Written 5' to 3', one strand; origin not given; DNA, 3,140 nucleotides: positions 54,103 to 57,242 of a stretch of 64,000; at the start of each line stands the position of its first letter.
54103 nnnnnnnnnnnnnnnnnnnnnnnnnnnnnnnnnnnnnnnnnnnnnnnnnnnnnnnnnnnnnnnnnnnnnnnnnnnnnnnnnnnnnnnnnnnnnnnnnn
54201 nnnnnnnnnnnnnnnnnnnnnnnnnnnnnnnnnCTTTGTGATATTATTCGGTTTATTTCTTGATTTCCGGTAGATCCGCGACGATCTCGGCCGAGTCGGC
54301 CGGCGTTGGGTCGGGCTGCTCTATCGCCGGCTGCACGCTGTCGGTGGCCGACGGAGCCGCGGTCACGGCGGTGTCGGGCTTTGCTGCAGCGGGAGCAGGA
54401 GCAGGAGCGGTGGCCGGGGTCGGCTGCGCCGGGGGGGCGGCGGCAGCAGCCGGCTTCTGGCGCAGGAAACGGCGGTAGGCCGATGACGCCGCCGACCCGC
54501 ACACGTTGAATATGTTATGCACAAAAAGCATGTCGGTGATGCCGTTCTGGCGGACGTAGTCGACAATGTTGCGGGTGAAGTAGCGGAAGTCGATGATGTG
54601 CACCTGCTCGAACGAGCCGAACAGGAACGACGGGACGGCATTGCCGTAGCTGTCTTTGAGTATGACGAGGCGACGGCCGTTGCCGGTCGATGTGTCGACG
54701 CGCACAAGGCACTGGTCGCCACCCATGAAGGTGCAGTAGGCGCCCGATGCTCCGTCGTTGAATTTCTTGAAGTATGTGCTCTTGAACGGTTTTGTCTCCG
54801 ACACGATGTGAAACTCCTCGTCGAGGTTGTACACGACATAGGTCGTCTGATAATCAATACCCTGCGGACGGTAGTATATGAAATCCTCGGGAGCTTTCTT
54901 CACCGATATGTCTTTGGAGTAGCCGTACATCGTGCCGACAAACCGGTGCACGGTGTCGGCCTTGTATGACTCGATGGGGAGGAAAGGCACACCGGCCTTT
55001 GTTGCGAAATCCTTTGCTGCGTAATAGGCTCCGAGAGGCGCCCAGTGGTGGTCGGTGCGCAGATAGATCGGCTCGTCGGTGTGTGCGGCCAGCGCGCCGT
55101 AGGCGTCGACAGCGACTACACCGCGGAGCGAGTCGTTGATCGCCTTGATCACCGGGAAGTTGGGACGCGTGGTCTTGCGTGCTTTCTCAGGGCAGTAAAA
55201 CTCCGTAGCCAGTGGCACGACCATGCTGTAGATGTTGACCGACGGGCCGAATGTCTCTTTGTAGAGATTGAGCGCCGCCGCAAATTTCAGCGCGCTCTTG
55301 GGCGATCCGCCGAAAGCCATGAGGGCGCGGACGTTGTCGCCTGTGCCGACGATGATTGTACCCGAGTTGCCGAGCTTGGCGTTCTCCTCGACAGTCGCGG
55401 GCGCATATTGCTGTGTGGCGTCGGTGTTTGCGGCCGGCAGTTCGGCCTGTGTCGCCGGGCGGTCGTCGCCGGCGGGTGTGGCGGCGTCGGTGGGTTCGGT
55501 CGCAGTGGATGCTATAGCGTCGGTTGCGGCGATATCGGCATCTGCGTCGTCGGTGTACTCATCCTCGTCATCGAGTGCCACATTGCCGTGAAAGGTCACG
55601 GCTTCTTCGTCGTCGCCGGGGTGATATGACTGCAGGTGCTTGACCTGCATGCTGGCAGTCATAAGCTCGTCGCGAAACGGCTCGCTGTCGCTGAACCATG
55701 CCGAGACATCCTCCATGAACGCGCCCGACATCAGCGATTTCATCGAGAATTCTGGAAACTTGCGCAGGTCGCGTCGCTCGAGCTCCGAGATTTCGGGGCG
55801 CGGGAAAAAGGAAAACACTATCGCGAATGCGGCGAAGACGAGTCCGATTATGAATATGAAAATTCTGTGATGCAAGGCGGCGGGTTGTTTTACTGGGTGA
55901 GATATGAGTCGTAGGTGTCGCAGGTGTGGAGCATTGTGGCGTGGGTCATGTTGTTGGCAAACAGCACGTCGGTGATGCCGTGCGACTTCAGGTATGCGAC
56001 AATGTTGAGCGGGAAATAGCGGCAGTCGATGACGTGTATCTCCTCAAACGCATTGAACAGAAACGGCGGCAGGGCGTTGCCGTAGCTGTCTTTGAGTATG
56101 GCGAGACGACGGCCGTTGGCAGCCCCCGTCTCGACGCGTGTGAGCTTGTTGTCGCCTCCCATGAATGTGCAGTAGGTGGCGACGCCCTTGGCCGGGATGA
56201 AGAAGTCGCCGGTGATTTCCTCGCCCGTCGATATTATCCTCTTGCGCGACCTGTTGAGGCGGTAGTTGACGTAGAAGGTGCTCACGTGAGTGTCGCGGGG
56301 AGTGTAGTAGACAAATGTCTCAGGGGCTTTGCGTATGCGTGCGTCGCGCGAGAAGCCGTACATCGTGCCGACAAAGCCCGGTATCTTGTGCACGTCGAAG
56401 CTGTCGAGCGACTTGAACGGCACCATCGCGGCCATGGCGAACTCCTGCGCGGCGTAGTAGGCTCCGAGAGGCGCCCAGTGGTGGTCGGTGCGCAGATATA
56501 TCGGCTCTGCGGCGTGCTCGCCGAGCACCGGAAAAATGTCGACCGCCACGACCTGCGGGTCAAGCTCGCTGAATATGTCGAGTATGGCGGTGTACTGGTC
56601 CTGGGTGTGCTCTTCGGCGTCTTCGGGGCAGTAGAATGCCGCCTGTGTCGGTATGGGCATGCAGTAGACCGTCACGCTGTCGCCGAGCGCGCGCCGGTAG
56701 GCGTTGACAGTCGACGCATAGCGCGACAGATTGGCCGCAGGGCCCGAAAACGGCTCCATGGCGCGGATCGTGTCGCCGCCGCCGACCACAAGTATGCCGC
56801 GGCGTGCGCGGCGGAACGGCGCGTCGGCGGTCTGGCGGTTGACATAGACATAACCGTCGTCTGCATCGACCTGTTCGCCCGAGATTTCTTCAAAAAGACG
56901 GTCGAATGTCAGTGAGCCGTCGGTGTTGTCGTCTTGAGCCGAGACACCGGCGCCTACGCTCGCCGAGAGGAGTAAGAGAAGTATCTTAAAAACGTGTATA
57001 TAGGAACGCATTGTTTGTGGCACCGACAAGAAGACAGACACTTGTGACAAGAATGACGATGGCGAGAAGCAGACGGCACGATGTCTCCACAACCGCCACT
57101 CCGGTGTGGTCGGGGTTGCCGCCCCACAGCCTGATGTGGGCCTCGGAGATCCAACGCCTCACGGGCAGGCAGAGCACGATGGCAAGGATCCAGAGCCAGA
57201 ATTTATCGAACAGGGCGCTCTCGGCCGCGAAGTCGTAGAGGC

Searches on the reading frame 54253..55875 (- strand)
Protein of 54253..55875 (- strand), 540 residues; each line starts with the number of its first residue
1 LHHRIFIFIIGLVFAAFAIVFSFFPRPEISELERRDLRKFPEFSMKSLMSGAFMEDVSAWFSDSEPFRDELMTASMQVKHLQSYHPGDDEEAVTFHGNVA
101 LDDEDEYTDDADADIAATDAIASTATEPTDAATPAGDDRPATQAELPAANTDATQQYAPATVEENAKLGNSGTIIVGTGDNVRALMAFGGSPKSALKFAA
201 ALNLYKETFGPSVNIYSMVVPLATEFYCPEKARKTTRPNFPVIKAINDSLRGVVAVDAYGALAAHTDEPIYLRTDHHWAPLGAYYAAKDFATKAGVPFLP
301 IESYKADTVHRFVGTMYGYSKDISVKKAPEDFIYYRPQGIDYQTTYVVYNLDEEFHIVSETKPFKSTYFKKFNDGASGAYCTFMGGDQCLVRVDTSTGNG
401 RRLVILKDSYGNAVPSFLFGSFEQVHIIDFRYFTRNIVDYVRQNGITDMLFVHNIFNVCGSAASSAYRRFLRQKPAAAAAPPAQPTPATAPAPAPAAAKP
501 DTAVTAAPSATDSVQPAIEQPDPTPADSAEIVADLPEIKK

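Call 5: search_protein_families(library=pfam, proteins=[window:54253-55875:-], max_evalue=0.001)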
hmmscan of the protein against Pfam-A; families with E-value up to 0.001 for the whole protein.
window:54253-55875:- (540 aa): 2 families
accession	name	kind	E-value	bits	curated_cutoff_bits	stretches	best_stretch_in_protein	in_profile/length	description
PF14286.12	DHHW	-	1.5e-48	166.5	25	1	33-427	1-384/385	DHHW protein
PF16822.11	ALGX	-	8.3e-08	32.6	26.5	1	218-293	49-129/268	SGNH hydrolase-like domain, acetyltransferase AlgX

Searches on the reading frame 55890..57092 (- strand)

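Call 5: search_protein_families(library=pfam, proteins=[window:55890-57092:-], max_evalue=0.001)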
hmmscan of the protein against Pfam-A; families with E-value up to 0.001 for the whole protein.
window:55890-57092:- (400 aa): 2 families
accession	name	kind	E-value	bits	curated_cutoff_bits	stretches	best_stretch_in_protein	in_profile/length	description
PF14286.12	DHHW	-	7.6e-36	124.6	25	1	123-355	156-385/385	DHHW protein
PF16822.11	ALGX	-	1.8e-10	41.4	26.5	1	119-222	22-130/268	SGNH hydrolase-like domain, acetyltransferase AlgX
